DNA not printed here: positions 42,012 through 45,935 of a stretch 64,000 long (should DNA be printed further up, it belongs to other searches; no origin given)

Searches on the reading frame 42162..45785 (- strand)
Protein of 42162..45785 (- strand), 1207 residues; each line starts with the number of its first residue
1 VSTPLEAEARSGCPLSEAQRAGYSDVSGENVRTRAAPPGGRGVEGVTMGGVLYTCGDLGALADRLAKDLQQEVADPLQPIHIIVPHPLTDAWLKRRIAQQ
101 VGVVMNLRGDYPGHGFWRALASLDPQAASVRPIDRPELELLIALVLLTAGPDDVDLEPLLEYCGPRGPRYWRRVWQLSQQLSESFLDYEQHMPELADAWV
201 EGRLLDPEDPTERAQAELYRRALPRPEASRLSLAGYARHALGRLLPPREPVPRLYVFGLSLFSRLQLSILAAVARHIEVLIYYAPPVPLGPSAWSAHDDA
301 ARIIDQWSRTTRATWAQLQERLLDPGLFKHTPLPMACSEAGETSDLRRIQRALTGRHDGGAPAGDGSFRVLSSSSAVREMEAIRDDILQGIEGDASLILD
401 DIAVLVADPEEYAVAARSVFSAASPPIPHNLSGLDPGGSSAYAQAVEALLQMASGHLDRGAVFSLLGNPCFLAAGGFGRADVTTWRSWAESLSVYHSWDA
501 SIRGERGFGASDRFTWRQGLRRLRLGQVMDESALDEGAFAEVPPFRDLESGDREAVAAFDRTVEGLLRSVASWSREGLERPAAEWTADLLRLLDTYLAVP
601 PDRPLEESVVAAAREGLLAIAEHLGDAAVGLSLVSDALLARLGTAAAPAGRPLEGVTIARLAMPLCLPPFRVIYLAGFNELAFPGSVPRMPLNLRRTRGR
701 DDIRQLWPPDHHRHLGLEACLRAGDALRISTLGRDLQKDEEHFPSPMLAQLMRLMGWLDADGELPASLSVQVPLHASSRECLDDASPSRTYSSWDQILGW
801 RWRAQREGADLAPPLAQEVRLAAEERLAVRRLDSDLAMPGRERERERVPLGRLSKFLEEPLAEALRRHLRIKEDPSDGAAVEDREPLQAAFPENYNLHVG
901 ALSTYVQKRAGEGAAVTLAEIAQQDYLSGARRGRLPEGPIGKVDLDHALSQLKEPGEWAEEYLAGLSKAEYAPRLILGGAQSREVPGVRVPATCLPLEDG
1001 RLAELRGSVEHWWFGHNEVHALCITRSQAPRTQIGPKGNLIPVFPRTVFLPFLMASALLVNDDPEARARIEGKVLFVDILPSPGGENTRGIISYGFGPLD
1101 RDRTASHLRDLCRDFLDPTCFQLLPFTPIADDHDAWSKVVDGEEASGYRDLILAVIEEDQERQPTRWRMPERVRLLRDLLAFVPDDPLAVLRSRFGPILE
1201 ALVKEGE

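Call 5: search_protein_families(library=pfam, proteins=[window:42162-45785:-], max_evalue=0.01)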
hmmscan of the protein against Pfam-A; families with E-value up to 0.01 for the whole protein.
window:42162-45785:- (1207 aa): 1 family
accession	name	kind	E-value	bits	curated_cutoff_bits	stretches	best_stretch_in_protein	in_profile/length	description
PF04257.20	Exonuc_V_gamma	-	1.4e-29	103.8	25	1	53-309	4-260/314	Exodeoxyribonuclease V, gamma subunit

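Call 6: search_protein_families(library=ncbifam, proteins=[window:42162-45785:-], max_evalue=0.01)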
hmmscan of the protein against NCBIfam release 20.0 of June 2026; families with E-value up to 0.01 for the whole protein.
window:42162-45785:- (1207 aa): 2 families
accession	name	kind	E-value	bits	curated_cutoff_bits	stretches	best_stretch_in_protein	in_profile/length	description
TIGR01450.1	recC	equivalog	4.2e-77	260.1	582.9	2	361-954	346-905/1063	exodeoxyribonuclease V subunit gamma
NF008289.0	PRK11069.1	equivalog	1.7e-45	155.1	1470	2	364-953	370-925/1122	exodeoxyribonuclease V subunit gamma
